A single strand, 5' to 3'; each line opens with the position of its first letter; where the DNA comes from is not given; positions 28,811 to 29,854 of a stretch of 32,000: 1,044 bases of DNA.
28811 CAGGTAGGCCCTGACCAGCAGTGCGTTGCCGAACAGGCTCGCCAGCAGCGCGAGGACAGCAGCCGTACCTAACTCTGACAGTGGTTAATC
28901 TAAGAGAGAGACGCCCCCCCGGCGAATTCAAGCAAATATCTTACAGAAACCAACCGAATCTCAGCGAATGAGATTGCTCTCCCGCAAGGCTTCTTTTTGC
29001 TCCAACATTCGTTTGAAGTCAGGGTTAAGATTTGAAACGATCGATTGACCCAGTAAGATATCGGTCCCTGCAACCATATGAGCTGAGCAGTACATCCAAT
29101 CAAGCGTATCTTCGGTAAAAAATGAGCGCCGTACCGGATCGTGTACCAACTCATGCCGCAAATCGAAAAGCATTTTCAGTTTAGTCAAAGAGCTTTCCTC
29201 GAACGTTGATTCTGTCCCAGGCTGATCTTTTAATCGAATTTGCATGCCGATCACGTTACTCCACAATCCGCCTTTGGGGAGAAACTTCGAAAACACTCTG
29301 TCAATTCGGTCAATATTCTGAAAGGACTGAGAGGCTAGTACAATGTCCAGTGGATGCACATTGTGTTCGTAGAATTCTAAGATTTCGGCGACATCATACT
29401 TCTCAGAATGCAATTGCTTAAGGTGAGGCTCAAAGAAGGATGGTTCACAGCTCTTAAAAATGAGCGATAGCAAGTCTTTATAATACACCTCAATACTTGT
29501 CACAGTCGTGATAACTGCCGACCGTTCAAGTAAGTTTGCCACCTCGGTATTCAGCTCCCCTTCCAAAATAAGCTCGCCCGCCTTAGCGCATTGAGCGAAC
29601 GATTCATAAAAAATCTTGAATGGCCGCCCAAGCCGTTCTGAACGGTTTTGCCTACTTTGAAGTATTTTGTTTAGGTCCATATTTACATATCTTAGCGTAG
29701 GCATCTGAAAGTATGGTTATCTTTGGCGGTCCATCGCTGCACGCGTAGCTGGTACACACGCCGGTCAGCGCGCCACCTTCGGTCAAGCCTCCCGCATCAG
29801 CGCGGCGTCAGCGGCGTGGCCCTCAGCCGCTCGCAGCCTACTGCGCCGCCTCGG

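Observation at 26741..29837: Prophage cargo hotspot: two AT-rich foreign cassettes bracket a decaying GC-rich module between umuDC and the lysis cassette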

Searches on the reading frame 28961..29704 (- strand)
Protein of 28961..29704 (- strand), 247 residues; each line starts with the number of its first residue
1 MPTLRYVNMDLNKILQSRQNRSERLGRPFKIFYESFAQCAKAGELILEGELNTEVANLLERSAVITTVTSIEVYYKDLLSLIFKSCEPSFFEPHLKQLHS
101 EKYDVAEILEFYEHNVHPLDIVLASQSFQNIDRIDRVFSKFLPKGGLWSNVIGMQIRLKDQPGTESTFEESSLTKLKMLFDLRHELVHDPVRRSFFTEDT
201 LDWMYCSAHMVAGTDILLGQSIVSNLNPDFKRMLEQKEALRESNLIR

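Call 4: search_protein_families(library=pfam, max_evalue=0.1, proteins=[window:28961-29704:-])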
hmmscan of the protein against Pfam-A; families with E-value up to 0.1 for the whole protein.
window:28961-29704:- (247 aa): 1 family
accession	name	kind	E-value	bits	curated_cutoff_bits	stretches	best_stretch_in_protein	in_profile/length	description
PF18735.6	HEPN_RiboL-PSP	-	1e-07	32.5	28.4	1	52-198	23-168/191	RiboL-PSP-HEPN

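Call 6: search_protein_families(library=padloc, max_evalue=0.1, proteins=[window:28961-29704:-])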
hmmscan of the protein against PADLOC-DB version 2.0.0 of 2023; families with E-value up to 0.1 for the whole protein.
window:28961-29704:- (247 aa): 0 families

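Call 7: search_protein_families(library=phrogs, max_evalue=0.1, proteins=[window:28961-29704:-])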
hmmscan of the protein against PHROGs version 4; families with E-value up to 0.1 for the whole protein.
window:28961-29704:- (247 aa): 0 families

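Call 8: search_protein_families(library=ncbifam, max_evalue=0.1, proteins=[window:28961-29704:-])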
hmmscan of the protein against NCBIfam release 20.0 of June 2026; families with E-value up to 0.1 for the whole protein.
window:28961-29704:- (247 aa): 0 families

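Call 11: find_homologous_proteins(query=window:28961-29704:-)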
Query window:28961-29704:- (247 aa): 111 proteins with E <= 0.001 among 514 candidates.
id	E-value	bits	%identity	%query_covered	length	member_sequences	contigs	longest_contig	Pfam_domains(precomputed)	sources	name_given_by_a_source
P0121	4.4e-160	548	100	100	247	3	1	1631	PF18735.7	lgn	-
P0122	1.8e-117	409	77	94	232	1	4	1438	PF18735.7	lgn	-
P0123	3.6e-92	326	81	71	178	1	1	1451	-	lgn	-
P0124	1.2e-91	324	65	85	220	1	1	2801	-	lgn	-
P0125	4.1e-83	297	56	89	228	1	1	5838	PF18735.7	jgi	jgi:hypothetical protein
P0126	7.5e-82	292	57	89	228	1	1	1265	-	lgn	-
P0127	1.0e-81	292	57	89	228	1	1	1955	-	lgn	-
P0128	1.9e-81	291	58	89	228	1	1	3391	PF18735.7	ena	-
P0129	5.1e-81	290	57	89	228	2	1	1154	PF18735.7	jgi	jgi:RiboL-PSP-HEPN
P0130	1.2e-80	289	56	89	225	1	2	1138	PF18735.7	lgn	-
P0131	5.0e-80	286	56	89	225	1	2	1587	-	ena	-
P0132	6.4e-80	286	57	89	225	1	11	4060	PF18735.7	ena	-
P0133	6.9e-80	286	56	89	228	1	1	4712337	-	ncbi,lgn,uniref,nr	ncbi:hypothetical protein Rfer_1188 [Rhodoferax ferrireducens T118]|uniref:RiboL-PSP-HEPN domain-con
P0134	7.4e-80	286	56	89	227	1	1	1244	-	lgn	-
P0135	8.4e-80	286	56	90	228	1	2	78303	PF18735.7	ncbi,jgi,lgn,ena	jgi:hypothetical protein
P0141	9.2e-79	282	55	89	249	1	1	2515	PF18735.7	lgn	-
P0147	2.9e-78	281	53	92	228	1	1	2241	PF18735.7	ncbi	-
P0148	5.8e-78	280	55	89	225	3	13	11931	PF18735.7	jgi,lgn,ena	-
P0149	6.1e-78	280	55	89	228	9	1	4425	PF18735.7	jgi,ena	jgi:hypothetical protein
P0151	1.2e-77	279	56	89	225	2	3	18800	PF18735.7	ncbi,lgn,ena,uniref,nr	ncbi:HEPN domain-containing protein [Janthinobacterium lividum]|uniref:HEPN domain-containing protei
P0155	2.5e-77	278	55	89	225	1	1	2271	PF18735.7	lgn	-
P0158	1.6e-76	275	60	84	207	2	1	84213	PF18735.7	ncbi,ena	-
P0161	3.8e-76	274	81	61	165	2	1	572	PF18735.7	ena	-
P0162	5.3e-76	273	54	89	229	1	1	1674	PF18735.7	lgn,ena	-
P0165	2.6e-74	268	54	88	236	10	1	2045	PF18735.7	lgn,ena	-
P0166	6.6e-74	266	55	88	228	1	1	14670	PF18735.7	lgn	-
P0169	8.0e-73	263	54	89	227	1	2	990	PF18735.7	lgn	-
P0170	1.4e-72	262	51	90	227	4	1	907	PF18735.7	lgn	-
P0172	2.8e-72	261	55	89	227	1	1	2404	PF18735.7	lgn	-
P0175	2.5e-71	258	53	89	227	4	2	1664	PF18735.7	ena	-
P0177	6.9e-71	257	51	89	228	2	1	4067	PF18735.7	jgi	jgi:hypothetical protein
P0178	1.2e-70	256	52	89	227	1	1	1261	PF18735.7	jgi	jgi:hypothetical protein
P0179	4.0e-70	254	52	89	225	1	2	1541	PF18735.7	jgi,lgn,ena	-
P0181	1.2e-69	252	49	89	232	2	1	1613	PF18735.7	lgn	-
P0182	1.3e-69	252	56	79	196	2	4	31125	PF18735.7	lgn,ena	-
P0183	1.8e-69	252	52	91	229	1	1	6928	PF18735.7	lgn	-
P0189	4.2e-68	247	52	91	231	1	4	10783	PF18735.7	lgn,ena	-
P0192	3.9e-67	244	50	89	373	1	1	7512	-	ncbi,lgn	-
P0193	7.2e-67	243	47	95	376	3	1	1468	-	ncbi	-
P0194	8.7e-67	243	50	89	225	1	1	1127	PF18735.7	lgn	-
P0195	9.8e-67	243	49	89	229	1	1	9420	PF18735.7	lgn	-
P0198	1.8e-64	236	47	89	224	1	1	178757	PF18735.7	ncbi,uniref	ncbi:hypothetical protein ACFQNF_13055 [Iodobacter arcticus]|uniref:RiboL-PSP-HEPN domain-containing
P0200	7.8e-64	233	49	89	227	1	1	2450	PF18735.7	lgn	-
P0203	2.2e-63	232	48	91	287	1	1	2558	PF18735.7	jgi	jgi:hypothetical protein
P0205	3.2e-63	231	48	89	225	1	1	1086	PF18735.7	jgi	-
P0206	3.2e-63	231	46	88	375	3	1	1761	-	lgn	-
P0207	6.0e-63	231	47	89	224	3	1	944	PF18735.7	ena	-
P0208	4.6e-62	228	48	89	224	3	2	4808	PF18735.7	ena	-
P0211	2.6e-60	222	47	90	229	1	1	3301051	-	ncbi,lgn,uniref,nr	ncbi:hypothetical protein [Candidatus Nitrotoga arctica]|uniref:HEPN_RiboL-PSP domain-containing pro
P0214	9.9e-60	220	51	82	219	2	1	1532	PF18735.7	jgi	jgi:hypothetical protein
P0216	5.6e-59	218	46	88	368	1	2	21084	-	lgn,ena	-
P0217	3.6e-58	215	45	89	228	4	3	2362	PF18735.7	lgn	-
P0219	5.1e-58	214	46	93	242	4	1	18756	PF18735.7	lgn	-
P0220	7.7e-58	214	44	90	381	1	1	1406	PF18735.7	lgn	-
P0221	9.1e-55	204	45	89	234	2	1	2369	PF18735.7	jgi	jgi:hypothetical protein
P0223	2.9e-53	199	42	95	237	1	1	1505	PF18735.7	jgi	jgi:hypothetical protein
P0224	9.6e-51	191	41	88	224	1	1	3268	PF18735.7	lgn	-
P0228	3.9e-44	169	44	76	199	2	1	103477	PF18735.7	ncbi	-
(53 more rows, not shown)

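Call 22: find_encoding_contigs(protein=P0133, flank=8000, max_places=2)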
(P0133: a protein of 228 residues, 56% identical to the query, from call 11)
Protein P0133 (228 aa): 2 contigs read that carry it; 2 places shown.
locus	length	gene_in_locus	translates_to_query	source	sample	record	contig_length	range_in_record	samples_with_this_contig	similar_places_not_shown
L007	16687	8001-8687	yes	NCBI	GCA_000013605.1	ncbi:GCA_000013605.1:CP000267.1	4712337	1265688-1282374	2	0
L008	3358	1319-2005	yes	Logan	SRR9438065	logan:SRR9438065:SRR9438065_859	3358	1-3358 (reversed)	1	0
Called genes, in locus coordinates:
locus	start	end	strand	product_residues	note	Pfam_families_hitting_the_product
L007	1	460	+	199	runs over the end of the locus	PF00702:Hydrolase (weak)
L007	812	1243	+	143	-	PF09722:Xre_MbcA_ParS_C (weak)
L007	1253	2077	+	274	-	-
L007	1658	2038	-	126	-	-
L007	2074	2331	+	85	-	PF09722:Xre_MbcA_ParS_C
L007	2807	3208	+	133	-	-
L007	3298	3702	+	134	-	-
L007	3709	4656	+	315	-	PF02586:SRAP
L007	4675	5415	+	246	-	-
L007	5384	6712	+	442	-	-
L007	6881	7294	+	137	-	-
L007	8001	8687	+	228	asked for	-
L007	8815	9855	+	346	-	-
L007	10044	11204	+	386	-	PF13384:HTH_23 (faint), PF13936:HTH_38, PF13518:HTH_28 (weak), PF13565:HTH_32 (weak), PF00665:rve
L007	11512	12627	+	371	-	-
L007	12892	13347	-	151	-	PF08713:DNA_alkylation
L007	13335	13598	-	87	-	PF08713:DNA_alkylation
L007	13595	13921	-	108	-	PF00085:Thioredoxin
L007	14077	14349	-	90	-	-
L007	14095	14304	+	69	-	-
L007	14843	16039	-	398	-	PF14319:Zn_Tnp_IS91, PF04986:Y2_Tnp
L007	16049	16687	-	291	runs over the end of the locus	PF13495:Phage_int_SAM_4, PF00589:Phage_integrase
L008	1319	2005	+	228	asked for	-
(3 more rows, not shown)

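Call 23: find_encoding_contigs(protein=P0198, flank=8000, max_places=2)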
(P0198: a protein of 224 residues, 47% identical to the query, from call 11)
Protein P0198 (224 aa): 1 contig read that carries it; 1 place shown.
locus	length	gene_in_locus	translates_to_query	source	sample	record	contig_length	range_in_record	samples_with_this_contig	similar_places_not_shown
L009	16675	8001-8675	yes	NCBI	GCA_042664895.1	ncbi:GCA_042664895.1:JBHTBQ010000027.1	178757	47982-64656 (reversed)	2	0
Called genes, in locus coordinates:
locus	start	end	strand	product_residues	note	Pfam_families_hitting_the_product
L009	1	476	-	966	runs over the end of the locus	PF07660:STN, PF07715:Plug, PF00593:TonB_dep_Rec_b-barrel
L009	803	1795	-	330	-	PF16220:DUF4880 (weak), PF04773:FecR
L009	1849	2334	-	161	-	PF04542:Sigma70_r2, PF07638:Sigma70_ECF, PF08281:Sigma70_r4_2, PF04545:Sigma70_r4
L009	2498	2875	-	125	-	PF06941:NT5C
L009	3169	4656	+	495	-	PF00128:Alpha-amylase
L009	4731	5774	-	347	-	PF14521:Aspzincin_M35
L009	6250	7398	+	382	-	PF00155:Aminotran_1_2, PF01041:DegT_DnrJ_EryC1 (weak), PF01212:Beta_elim_lyase (faint)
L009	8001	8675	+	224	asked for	PF18735:HEPN_RiboL-PSP (weak)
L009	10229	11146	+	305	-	PF02445:NadA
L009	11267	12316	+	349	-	PF01467:CTP_transf_like, PF00293:NUDIX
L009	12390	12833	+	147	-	-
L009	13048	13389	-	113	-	-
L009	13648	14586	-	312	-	PF07905:PucR (faint), PF00532:Peripla_BP_1, PF13407:Peripla_BP_4, PF13377:Peripla_BP_3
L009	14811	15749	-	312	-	PF02653:BPD_transp_2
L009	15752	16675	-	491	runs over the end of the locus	PF09818:ABC_ATPase (faint), PF00005:ABC_tran, PF13304:AAA_21 (faint), PF00005:ABC_tran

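Call 60: find_related_loci(query=A3, collection=viral_contigs, flank=8000)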
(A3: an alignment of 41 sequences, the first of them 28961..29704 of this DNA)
Query A3 (247 aa) in viral_contigs; peptide patterns used: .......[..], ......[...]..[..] (x = any residue, [..] = any of these).
23 stretches matched a pattern, but none encodes a relative of the query by tblastn (E <= 1e-3).

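Call 62: find_encoding_contigs(protein=P0135, flank=6000, max_places=2)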
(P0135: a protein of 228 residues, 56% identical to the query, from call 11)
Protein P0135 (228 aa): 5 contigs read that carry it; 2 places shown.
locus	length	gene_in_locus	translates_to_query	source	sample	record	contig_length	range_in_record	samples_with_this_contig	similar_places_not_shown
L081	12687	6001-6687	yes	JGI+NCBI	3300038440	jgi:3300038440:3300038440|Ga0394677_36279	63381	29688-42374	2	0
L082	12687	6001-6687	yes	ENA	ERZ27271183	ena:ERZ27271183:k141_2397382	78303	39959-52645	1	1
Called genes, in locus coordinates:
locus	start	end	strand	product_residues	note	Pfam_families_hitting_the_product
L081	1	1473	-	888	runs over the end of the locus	PF28598:PDH_E1_N, PF00456:Transketolase_N, PF17831:PDH_E1_M, PF22613:Transketolase_C_1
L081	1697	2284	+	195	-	PF02482:Ribosomal_S30AE, PF00313:CSD (weak)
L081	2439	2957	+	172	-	PF02635:DsrE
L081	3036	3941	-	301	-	PF13641:Glyco_tranf_2_3, PF00535:Glycos_transf_2, PF10111:Glyco_tranf_2_2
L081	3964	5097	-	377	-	PF13776:DUF4172, PF02661:Fic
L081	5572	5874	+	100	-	-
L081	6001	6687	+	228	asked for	PF18735:HEPN_RiboL-PSP (weak)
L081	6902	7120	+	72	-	-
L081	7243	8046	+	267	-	PF18742:DpnII-MboI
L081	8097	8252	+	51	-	-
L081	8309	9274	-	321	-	PF04381:RdgC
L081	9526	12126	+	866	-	PF17900:Peptidase_M1_N, PF01433:Peptidase_M1, PF11940:DUF3458, PF17432:DUF3458_C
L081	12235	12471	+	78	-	PF04325:DUF465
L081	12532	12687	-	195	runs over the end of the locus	-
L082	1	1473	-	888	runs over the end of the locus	PF28598:PDH_E1_N, PF00456:Transketolase_N, PF17831:PDH_E1_M, PF22613:Transketolase_C_1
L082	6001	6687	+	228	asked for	PF18735:HEPN_RiboL-PSP (weak)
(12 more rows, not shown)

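Call 63: find_encoding_contigs(protein=P0211, flank=6000, max_places=1)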
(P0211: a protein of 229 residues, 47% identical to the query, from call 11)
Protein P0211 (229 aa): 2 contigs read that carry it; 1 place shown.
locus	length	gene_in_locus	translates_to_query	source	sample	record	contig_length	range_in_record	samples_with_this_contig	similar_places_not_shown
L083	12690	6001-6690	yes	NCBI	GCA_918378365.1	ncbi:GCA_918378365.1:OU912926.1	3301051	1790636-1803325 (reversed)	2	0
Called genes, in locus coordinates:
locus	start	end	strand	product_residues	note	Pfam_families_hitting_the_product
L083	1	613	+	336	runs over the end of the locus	PF02254:TrkA_N (faint), PF03446:NAD_binding_2, PF03807:F420_oxidored, PF00393:6PGD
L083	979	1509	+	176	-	PF13505:OMP_b-brl (faint), PF09411:PagL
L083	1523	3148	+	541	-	PF05496:RuvB_N (faint), PF13177:DNA_pol3_delta2, PF00004:AAA, PF13401:AAA_22 (faint), PF22608:DNAX_ATPase_lid, PF12169:DNA_pol3_gamma3, PF12170:DNA_pol3_tau_5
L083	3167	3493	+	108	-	PF02575:YbaB_DNA_bd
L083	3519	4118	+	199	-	PF21176:RecR_HhH, PF02132:RecR_ZnF, PF01751:Toprim, PF13662:Toprim_4, PF21175:RecR_C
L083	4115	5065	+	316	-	PF01479:S4, PF00849:PseudoU_synth_2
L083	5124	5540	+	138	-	PF07254:Cpta_toxin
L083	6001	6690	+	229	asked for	-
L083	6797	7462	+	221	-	PF11185:DUF2971 (weak)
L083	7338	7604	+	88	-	-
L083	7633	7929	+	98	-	-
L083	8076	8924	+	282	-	PF25541:TBCA_PH (weak), PF00990:GGDEF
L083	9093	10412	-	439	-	PF12708:Pect-lyase_RHGA_epim (faint), PF13229:Beta_helix (weak)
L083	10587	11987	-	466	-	PF00005:ABC_tran (faint), PF01926:MMR_HSR1, PF02421:FeoB_N, PF00009:GTP_EFTU, PF01926:MMR_HSR1, PF02421:FeoB_N, PF04548:AIG1 (weak), PF14714:KH_dom-like, +6 more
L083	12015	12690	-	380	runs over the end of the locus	PF13570:Beta-prop_ACSF4, PF01011:PQQ (faint), PF13360:PQQ_2, PF13570:Beta-prop_ACSF4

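Call 64: find_encoding_contigs(protein=P0151, flank=6000, max_places=2)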
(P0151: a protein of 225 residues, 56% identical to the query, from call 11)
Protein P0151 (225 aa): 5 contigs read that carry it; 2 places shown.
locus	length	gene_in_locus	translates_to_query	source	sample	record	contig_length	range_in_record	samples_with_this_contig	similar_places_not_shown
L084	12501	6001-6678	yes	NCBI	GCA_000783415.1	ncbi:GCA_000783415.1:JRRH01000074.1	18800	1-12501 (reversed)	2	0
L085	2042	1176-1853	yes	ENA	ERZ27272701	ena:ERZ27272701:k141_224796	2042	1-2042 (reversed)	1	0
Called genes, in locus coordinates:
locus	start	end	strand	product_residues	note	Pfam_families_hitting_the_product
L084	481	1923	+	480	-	PF05272:VapE-like_dom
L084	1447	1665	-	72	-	-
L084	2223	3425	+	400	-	PF13356:Arm-DNA-bind_3, PF14659:Phage_int_SAM_3 (weak), PF00589:Phage_integrase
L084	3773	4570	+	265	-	PF13576:Pentapeptide_3, PF13599:Pentapeptide_4, PF00805:Pentapeptide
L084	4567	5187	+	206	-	PF01909:NTP_transf_2 (faint)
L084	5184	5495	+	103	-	-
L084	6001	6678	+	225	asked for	PF18735:HEPN_RiboL-PSP (weak)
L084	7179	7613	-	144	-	-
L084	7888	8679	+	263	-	PF00561:Abhydrolase_1, PF12146:Hydrolase_4, PF12697:Abhydrolase_6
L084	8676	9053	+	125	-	PF00903:Glyoxalase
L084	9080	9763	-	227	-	-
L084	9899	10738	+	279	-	PF13539:Peptidase_M15_4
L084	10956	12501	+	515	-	PF14331:IcmF-related_N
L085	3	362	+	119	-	?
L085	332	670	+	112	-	-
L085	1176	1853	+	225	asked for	PF18735:HEPN_RiboL-PSP (weak)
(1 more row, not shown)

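Call 90: search_protein_families(library=pfam, max_evalue=0.01, proteins=[P0192, P0193, P0206, P0216, P0220, L007:8815-9855:+, L083:6797-7462:+])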
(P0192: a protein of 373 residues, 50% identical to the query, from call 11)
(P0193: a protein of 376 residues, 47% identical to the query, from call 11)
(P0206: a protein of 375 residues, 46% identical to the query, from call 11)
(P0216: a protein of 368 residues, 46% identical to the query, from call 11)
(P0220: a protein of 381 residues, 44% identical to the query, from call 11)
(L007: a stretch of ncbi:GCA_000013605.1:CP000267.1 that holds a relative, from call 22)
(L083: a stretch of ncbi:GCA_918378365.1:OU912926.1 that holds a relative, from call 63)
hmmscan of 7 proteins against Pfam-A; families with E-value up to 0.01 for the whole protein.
P0192 (373 aa): 1 family
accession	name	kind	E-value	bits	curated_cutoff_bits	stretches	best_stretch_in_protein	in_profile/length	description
PF18735.6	HEPN_RiboL-PSP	-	3.1e-05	24.4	28.4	1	39-198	21-171/191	RiboL-PSP-HEPN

P0193 (376 aa): 1 family
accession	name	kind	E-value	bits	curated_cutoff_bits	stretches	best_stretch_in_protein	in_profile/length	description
PF18735.6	HEPN_RiboL-PSP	-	0.00032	21.1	28.4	1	40-198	22-171/191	RiboL-PSP-HEPN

P0206 (375 aa): 1 family
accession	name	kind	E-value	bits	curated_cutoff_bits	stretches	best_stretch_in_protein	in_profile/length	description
PF18735.6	HEPN_RiboL-PSP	-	0.0036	17.7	28.4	1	44-196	23-169/191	RiboL-PSP-HEPN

P0216 (368 aa): 0 families

P0220 (381 aa): 1 family
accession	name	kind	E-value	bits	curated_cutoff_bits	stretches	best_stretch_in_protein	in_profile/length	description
PF18735.6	HEPN_RiboL-PSP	-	2.4e-08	34.6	28.4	1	38-210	20-171/191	RiboL-PSP-HEPN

L007:8815-9855:+ (346 aa): 1 family
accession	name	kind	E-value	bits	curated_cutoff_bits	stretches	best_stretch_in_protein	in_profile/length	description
PF19560.4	DUF6082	-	0.0076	16.3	26.7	0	66-107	5-46/163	Family of unknown function (DUF6082)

L083:6797-7462:+ (221 aa): 1 family
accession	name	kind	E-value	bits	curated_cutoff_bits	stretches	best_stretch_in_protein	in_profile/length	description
PF11185.13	DUF2971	-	3.8e-08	35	22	1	120-191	1-89/89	Protein of unknown function (DUF2971)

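Call 95: search_solved_structures(query=A3, max_evalue=10)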
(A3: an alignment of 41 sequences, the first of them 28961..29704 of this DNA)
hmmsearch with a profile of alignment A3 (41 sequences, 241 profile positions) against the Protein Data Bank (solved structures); distinct sequences matched with E-value up to 10: 1.
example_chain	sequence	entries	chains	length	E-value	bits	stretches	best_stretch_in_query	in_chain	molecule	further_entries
3hm5_A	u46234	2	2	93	0.17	14.5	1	160-203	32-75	DNA methyltransferase 1-associated protein 1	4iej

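Call 98: search_dna_similar(query=window:28961-29680:-, collection=phages, mode=protein, max_evalue=0.00001, max_rows=10)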
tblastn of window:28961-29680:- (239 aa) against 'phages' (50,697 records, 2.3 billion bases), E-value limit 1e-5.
No match.

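Call 99: search_dna_similar(query=window:28961-29680:-, collection=plasmids, mode=protein, max_evalue=0.00001, max_rows=10)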
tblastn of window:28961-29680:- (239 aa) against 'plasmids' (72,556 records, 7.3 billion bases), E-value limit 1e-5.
Records with a match: 1; places in all: 1; records where one place covers at least 80% of the query: 1.
Best place of each record, by identity: <60% 1.
By first word of the organism name: Acinetobacter 1.
By predicted mobility (MOB-suite, as given by PLSDB): non-mobilizable 1.
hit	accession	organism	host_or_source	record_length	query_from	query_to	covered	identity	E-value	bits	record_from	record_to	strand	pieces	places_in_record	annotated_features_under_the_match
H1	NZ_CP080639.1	Acinetobacter lwoffii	cell culture,permafrost, Kolyma lowland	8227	1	193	81%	38.9%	5e-43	161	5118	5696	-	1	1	hypothetical protein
